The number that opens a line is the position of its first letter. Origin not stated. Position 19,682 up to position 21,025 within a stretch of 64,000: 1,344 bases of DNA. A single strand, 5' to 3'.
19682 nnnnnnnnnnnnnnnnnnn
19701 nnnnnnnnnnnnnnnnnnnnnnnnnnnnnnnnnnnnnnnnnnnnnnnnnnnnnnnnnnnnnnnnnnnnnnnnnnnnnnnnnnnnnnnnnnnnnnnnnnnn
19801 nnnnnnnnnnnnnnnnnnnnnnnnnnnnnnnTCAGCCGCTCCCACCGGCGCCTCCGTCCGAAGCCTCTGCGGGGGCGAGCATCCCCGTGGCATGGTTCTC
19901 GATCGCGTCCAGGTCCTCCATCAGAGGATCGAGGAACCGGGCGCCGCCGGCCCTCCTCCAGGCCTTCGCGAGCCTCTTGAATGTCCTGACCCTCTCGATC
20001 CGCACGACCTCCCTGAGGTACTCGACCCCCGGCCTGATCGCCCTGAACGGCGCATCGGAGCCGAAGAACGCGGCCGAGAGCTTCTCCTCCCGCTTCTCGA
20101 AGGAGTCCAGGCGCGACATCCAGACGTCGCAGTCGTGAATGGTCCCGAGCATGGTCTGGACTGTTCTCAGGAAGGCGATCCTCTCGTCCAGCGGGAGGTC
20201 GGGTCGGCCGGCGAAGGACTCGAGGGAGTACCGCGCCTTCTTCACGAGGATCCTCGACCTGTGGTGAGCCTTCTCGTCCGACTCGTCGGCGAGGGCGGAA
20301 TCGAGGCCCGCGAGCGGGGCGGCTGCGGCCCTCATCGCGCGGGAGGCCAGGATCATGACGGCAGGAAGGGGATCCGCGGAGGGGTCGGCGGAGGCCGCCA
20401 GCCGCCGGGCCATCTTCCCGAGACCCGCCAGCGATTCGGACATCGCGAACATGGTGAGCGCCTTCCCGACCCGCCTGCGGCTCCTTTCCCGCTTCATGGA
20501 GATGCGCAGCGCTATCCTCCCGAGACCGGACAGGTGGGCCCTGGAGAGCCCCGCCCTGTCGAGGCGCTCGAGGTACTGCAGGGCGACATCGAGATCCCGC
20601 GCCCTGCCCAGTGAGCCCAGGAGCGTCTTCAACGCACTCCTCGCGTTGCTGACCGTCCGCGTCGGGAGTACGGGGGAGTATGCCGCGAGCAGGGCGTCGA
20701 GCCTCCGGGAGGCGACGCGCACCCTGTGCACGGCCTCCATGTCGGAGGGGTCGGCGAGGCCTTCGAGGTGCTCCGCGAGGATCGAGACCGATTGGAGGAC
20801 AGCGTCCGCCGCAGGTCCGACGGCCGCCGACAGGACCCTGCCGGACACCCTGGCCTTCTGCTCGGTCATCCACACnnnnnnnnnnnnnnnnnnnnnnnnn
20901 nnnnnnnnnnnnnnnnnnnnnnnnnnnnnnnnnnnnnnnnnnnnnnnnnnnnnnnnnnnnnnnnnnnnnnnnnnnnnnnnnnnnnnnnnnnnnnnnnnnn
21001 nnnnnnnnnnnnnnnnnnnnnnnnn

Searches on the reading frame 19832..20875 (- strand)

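Call 9: search_protein_families(library=pfam, proteins=[window:19832-20875:-], max_evalue=0.001)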
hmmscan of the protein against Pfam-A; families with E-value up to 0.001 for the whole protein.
window:19832-20875:- (347 aa): 1 family
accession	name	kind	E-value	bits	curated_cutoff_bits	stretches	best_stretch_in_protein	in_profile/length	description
PF05235.19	CHAD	-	6.8e-34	118.2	25.6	1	30-256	7-227/228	CHAD domain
